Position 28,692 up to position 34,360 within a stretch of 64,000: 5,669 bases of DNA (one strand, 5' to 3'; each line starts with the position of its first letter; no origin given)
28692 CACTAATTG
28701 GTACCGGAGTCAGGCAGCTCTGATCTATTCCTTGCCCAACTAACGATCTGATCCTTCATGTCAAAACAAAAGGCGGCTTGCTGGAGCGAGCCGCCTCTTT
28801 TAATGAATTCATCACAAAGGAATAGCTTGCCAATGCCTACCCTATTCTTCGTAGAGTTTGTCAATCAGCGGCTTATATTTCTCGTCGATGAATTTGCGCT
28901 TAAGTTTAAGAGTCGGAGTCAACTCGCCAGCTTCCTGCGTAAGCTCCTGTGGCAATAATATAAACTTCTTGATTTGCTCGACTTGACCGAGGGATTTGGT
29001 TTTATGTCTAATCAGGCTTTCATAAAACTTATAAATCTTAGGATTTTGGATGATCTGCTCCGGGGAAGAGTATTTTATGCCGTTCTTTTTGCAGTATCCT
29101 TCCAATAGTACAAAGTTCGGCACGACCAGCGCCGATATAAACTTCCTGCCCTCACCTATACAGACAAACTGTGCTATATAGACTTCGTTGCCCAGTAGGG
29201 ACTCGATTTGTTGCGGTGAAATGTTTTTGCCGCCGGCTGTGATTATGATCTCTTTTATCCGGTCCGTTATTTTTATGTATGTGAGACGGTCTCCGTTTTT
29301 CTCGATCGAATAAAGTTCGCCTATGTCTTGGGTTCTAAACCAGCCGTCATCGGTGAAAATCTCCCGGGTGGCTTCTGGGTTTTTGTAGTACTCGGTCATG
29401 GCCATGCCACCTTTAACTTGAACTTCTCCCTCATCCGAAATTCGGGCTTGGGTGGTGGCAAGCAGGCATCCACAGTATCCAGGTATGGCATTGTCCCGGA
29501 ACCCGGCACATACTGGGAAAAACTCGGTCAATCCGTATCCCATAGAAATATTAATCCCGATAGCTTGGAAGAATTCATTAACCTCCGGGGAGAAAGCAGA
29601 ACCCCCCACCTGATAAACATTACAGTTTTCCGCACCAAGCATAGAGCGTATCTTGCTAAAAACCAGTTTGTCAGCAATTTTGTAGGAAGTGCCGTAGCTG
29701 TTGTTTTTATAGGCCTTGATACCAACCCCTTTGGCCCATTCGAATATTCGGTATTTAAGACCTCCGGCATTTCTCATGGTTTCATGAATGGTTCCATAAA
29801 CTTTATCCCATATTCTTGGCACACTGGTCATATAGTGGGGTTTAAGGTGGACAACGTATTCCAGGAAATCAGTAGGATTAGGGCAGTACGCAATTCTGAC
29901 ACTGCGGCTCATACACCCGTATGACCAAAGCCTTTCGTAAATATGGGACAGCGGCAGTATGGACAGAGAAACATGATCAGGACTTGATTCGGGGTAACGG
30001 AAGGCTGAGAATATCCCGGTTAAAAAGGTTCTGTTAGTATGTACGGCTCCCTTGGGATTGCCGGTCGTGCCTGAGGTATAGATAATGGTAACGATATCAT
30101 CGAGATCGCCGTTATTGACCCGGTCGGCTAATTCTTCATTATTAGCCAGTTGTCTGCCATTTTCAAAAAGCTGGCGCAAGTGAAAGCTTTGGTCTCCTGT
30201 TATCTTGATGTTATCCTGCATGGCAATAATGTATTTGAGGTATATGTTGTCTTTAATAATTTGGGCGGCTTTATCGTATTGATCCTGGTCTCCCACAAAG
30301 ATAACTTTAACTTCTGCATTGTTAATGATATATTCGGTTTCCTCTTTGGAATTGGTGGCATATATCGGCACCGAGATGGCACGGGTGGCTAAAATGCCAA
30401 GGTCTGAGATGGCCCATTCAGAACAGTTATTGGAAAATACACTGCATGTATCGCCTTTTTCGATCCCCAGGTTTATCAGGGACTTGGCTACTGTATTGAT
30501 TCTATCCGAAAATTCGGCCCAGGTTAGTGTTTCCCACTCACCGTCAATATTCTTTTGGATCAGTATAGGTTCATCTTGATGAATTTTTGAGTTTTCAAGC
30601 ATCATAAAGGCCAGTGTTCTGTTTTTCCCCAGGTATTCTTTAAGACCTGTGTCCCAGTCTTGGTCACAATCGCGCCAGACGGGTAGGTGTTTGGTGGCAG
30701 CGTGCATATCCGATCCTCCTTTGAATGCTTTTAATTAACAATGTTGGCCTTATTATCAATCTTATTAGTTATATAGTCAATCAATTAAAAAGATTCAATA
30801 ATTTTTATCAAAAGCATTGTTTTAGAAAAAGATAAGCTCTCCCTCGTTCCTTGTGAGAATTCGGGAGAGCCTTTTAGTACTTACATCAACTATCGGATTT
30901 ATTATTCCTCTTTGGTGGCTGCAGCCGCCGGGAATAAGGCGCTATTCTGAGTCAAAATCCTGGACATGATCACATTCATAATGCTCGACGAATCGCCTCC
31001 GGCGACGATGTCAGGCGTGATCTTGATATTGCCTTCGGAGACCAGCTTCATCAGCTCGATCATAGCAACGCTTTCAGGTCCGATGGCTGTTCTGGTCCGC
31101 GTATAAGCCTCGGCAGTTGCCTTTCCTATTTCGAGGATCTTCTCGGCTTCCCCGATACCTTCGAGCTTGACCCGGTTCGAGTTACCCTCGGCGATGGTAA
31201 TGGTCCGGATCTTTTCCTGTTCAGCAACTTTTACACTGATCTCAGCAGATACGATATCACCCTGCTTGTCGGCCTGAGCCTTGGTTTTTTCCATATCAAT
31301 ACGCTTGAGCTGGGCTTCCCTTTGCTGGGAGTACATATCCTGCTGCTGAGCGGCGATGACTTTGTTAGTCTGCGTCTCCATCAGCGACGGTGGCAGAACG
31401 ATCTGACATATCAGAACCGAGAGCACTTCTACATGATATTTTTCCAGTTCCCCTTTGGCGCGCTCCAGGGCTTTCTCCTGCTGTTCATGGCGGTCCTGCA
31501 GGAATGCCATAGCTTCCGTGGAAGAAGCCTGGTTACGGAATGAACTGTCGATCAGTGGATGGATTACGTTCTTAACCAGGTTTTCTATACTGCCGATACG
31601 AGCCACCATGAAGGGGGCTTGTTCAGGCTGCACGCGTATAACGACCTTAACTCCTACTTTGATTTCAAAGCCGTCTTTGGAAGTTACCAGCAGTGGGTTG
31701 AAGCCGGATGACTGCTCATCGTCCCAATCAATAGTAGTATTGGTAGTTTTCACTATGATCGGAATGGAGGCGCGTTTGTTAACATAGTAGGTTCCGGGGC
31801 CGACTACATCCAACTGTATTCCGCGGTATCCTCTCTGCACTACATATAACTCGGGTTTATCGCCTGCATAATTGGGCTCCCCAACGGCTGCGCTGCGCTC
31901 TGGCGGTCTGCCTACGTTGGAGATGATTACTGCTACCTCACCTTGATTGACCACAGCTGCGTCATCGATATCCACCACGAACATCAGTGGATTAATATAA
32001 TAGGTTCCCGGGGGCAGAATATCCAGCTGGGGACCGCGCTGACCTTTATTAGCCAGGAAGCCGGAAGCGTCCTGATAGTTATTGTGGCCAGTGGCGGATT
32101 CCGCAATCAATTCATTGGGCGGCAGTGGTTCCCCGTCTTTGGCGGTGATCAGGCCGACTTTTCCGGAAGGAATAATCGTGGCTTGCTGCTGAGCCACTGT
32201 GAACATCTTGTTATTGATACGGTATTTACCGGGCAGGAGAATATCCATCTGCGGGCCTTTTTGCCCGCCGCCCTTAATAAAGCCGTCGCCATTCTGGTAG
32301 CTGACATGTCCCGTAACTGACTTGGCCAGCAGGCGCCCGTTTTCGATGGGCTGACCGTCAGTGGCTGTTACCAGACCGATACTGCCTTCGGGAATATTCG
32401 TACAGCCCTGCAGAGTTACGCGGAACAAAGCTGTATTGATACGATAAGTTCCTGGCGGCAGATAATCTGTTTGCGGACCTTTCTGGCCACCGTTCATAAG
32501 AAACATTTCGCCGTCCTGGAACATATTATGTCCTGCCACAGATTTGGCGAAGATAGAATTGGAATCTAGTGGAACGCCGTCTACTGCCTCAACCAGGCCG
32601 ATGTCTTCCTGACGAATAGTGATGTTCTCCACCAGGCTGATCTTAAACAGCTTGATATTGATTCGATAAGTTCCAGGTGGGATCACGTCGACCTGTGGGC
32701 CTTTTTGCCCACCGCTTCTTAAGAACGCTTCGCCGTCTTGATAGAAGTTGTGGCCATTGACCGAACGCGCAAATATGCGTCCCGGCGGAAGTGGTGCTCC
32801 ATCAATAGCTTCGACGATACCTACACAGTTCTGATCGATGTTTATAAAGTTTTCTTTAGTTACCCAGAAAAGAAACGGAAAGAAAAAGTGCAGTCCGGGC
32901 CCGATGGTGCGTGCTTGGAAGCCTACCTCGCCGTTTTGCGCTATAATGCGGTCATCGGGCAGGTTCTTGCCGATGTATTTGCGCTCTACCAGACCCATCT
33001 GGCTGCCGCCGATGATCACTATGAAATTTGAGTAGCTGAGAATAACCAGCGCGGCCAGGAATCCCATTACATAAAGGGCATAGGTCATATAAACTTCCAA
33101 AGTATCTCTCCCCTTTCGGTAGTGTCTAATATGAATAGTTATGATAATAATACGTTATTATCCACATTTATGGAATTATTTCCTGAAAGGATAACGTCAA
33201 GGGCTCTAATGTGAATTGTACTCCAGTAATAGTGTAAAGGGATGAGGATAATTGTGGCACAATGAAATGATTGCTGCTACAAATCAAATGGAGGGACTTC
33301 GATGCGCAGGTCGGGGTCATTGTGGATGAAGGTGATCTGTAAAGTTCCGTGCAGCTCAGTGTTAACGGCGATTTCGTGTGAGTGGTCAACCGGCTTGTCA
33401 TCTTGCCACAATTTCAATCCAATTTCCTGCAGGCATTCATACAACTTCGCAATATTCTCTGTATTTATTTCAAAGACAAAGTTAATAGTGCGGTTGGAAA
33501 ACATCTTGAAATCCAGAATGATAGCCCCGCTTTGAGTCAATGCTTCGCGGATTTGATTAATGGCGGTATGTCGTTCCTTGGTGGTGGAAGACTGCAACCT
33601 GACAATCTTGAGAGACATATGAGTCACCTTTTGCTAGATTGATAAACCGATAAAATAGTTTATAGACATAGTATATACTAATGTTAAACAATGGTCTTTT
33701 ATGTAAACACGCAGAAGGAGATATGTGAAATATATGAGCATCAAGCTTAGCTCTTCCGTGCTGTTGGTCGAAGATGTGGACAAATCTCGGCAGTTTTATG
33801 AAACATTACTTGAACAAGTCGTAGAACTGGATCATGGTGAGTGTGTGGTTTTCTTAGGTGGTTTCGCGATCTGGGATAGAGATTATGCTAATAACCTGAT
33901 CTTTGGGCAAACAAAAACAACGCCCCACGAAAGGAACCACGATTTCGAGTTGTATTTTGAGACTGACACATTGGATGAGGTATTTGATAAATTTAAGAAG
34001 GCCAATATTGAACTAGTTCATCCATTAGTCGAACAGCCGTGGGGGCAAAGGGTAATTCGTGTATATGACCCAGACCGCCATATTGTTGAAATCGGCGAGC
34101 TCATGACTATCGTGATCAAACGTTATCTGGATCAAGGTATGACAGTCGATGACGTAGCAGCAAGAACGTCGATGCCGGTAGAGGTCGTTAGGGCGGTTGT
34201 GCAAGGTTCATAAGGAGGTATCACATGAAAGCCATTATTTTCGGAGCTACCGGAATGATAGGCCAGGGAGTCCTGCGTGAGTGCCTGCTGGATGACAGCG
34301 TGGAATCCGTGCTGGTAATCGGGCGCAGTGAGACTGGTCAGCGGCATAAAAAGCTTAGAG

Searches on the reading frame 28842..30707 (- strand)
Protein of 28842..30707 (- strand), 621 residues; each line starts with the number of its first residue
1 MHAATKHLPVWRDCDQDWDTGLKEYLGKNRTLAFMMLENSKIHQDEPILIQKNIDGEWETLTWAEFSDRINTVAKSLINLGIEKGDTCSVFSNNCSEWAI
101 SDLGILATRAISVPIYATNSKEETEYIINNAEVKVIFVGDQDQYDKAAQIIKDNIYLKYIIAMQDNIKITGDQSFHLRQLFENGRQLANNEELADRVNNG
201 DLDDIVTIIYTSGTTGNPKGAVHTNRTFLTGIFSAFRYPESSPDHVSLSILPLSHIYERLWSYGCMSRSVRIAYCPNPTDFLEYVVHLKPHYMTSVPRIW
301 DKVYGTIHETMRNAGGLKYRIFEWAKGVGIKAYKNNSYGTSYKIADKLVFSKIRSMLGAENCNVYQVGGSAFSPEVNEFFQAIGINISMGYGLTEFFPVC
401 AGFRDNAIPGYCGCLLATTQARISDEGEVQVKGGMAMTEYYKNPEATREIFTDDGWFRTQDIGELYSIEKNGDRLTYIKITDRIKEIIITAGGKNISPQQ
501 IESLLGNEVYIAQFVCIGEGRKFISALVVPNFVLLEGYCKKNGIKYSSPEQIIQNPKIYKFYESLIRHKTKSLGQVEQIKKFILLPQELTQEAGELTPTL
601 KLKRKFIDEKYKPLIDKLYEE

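Call 42: search_protein_families(library=pfam, proteins=[window:28842-30707:-], max_evalue=0.0001)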
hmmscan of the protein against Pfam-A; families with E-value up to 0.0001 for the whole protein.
window:28842-30707:- (621 aa): 2 families
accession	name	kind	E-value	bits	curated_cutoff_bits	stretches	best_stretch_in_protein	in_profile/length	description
PF00501.34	AMP-binding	-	1.2e-65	222.3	29.9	1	43-434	8-377/384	AMP-binding enzyme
PF23562.2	AMP-binding_C_3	-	5.3e-07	30.5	20.8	1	486-620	2-121/124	AMP-binding enzyme C-terminal domain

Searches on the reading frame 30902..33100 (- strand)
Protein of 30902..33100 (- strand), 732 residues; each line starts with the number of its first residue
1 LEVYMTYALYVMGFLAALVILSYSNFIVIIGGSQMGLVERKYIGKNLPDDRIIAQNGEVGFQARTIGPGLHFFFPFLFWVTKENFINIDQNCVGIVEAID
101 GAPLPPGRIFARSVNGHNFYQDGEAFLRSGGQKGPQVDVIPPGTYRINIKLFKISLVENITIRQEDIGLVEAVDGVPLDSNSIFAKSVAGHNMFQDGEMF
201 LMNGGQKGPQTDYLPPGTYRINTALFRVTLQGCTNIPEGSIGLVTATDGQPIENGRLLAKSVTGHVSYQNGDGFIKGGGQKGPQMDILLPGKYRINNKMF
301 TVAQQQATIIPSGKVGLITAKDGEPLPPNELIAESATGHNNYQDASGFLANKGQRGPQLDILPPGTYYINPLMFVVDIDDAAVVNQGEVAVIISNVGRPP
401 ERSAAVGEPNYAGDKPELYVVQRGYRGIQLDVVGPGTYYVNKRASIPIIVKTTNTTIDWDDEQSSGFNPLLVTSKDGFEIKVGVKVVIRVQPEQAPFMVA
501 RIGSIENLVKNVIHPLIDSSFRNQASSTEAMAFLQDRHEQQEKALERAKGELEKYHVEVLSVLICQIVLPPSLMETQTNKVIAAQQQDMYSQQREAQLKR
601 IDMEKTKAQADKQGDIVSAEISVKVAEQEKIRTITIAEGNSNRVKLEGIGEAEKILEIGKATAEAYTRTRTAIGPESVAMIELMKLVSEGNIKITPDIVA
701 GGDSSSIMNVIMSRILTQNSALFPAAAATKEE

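Call 42: search_protein_families(library=pfam, proteins=[window:30902-33100:-], max_evalue=0.0001)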
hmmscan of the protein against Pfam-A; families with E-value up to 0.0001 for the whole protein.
window:30902-33100:- (732 aa): 1 family
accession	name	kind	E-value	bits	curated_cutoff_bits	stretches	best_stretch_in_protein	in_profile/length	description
PF01145.31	Band_7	-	2.2e-18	67.4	23.6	1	383-597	2-175/176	SPFH domain / Band 7 family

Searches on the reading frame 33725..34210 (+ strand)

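Call 87: search_protein_families(library=pfam, proteins=[window:33725-34210:+], max_evalue=0.0001)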
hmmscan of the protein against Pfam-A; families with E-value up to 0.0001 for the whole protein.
window:33725-34210:+ (162 aa): 2 families
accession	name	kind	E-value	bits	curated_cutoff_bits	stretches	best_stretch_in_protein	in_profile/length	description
PF12681.13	Glyoxalase_2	-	4.8e-37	126.9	30.1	1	11-127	4-117/118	Glyoxalase-like domain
PF00903.31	Glyoxalase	-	2.2e-10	41.4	20.6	1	12-123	6-121/121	Glyoxalase/Bleomycin resistance protein/Dioxygenase superfamily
